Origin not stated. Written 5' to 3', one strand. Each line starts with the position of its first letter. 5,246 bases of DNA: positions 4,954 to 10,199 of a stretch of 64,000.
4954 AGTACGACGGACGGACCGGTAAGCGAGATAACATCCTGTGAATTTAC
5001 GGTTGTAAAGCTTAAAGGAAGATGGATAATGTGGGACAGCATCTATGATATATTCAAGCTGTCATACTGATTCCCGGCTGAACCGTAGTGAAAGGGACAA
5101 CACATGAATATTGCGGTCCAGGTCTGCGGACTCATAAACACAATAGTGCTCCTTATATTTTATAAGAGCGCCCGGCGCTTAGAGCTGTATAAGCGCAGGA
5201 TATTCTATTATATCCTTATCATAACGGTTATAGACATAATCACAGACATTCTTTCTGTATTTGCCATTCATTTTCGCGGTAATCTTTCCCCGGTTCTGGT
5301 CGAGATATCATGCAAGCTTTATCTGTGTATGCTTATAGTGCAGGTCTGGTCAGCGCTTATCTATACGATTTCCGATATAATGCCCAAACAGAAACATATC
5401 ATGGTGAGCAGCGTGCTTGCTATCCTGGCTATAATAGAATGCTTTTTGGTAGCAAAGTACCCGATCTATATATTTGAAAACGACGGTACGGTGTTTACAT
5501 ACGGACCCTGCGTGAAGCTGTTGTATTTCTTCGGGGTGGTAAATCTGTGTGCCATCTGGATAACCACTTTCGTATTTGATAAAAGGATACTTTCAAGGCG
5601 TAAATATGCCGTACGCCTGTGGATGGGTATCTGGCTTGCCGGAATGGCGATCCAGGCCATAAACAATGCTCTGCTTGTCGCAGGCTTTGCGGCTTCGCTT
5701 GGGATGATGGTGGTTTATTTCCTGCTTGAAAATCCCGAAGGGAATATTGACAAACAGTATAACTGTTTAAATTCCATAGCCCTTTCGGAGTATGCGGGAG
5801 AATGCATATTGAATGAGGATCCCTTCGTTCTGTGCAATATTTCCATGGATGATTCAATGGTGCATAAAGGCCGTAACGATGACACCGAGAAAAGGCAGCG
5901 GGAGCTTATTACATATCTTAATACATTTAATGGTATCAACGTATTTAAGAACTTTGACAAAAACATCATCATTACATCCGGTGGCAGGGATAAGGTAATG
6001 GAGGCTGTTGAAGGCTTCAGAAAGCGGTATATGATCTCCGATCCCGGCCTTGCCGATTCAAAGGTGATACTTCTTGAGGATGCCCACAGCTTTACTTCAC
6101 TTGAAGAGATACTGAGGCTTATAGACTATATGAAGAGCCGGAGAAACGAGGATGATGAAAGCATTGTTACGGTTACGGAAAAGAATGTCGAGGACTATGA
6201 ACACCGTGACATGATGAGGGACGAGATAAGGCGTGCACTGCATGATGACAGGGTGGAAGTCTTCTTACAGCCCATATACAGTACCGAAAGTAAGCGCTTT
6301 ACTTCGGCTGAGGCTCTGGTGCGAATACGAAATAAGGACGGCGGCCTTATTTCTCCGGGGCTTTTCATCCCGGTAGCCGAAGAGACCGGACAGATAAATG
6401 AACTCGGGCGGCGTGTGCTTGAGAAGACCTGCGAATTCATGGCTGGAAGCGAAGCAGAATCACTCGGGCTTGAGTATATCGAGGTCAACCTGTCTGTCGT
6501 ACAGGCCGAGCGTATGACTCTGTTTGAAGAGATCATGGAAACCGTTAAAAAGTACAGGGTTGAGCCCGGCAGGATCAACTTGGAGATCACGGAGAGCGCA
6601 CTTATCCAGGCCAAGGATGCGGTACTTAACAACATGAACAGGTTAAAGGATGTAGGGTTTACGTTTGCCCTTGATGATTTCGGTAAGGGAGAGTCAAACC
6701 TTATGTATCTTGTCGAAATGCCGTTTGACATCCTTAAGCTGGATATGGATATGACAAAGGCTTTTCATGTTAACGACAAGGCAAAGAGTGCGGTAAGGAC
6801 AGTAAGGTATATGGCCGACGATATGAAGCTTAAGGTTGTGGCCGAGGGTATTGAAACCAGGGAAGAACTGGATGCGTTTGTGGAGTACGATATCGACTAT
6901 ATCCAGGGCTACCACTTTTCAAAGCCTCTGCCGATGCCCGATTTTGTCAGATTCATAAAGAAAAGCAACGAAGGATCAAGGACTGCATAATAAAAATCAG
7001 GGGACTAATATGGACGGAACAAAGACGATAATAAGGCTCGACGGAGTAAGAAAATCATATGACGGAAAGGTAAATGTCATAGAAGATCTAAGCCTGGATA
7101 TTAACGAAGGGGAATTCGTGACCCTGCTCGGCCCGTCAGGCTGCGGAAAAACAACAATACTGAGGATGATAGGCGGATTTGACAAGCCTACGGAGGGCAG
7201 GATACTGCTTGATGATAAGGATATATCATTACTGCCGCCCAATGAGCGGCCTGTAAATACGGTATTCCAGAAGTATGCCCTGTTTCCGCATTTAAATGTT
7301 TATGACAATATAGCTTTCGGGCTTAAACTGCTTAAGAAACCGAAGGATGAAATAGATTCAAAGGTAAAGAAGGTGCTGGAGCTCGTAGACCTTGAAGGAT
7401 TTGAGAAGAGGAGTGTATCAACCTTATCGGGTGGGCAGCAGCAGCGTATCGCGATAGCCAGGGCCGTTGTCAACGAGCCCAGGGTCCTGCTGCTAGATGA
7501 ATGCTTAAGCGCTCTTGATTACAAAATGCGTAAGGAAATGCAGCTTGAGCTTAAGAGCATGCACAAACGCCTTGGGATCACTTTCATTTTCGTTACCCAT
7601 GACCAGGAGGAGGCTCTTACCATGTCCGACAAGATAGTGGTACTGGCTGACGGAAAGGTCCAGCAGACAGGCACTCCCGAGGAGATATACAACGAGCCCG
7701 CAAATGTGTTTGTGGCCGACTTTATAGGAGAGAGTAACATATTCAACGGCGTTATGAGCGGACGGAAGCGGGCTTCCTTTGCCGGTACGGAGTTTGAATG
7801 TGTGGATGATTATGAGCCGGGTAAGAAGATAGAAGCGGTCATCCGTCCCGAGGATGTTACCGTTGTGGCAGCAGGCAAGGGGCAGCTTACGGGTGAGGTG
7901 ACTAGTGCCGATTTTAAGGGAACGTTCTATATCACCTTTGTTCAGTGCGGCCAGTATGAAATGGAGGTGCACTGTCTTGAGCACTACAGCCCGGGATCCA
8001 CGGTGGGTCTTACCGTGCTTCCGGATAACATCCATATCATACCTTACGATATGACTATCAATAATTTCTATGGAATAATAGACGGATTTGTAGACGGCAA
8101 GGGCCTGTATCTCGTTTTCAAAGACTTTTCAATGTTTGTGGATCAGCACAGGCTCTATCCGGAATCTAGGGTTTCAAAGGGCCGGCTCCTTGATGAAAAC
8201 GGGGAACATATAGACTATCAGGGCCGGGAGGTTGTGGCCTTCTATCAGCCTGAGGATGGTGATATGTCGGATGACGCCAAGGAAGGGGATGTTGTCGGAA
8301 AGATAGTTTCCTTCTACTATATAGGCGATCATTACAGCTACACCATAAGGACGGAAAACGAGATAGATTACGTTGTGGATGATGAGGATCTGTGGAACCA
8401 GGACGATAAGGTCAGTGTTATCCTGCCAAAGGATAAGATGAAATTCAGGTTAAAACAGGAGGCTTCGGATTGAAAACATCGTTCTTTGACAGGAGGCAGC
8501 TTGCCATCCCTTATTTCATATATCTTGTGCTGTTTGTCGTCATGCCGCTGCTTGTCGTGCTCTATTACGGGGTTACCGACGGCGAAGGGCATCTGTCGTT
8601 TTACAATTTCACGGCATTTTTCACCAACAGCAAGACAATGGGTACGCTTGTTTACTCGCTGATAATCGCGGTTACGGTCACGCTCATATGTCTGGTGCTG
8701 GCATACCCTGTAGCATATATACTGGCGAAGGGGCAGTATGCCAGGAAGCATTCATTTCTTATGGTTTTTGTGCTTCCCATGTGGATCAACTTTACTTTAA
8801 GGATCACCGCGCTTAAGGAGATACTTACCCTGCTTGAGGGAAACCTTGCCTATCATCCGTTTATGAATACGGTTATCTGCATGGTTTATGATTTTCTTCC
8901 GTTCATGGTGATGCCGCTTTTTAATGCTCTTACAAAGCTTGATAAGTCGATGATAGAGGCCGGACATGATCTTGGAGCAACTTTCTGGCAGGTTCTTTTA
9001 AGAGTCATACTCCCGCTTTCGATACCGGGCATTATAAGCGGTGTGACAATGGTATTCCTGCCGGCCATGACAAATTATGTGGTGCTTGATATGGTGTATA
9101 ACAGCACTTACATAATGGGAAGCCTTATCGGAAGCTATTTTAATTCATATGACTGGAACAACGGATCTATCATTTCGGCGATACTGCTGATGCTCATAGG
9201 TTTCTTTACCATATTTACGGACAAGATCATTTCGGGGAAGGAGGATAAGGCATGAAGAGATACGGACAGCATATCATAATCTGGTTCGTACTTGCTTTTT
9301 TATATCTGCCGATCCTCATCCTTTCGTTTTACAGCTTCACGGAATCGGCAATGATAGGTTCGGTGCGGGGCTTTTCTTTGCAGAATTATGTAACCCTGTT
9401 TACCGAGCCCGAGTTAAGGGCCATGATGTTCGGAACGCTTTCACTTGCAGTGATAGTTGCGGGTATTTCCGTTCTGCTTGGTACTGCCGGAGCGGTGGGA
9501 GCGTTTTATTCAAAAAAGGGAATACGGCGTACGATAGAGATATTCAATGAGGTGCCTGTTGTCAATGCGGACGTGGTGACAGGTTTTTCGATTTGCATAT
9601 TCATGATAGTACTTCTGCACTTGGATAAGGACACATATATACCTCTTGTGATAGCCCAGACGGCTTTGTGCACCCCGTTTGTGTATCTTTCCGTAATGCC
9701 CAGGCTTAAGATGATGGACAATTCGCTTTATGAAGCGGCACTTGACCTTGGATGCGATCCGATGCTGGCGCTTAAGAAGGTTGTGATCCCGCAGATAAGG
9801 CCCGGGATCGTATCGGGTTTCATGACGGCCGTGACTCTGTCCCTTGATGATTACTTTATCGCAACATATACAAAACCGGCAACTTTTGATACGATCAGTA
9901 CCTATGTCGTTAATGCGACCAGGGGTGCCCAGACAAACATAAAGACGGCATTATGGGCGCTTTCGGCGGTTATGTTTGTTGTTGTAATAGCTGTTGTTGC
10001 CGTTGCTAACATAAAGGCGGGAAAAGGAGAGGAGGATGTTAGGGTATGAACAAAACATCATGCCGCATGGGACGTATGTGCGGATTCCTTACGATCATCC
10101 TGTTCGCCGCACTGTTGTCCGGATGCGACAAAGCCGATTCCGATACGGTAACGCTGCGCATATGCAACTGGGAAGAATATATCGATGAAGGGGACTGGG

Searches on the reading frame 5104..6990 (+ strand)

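Call 40: search_protein_families(library=pfam, proteins=[window:5104-6990:+], max_evalue=0.000001)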
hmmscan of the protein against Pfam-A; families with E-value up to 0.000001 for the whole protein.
window:5104-6990:+ (628 aa): 1 family
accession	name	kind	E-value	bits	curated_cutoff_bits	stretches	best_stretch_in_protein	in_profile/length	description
PF00563.25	EAL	-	9.9e-61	205.5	31.3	1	373-608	2-236/236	EAL domain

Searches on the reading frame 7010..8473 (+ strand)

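Call 40: search_protein_families(library=pfam, proteins=[window:7010-8473:+], max_evalue=0.000001)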
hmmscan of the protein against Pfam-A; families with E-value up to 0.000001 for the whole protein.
window:7010-8473:+ (487 aa): 2 families
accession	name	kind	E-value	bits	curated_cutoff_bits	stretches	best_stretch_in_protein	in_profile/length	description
PF00005.33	ABC_tran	-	1.5e-37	129.7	25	1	25-166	2-136/137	ABC transporter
PF08402.16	TOBE_2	-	1.6e-13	51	21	1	277-343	2-75/76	TOBE domain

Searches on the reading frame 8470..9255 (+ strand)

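Call 40: search_protein_families(library=pfam, proteins=[window:8470-9255:+], max_evalue=0.000001)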
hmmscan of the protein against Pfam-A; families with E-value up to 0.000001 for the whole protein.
window:8470-9255:+ (261 aa): 1 family
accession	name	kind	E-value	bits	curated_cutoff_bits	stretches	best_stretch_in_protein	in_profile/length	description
PF00528.27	BPD_transp_1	-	1.7e-11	44.7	26.4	1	85-249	43-173/184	Binding-protein-dependent transport system inner membrane component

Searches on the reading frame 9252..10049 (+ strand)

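Call 40: search_protein_families(library=pfam, proteins=[window:9252-10049:+], max_evalue=0.000001)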
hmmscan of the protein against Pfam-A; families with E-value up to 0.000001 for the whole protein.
window:9252-10049:+ (265 aa): 1 family
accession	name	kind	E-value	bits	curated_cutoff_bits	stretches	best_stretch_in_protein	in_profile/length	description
PF00528.27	BPD_transp_1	-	1.8e-11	44.5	26.4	1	87-250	16-172/184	Binding-protein-dependent transport system inner membrane component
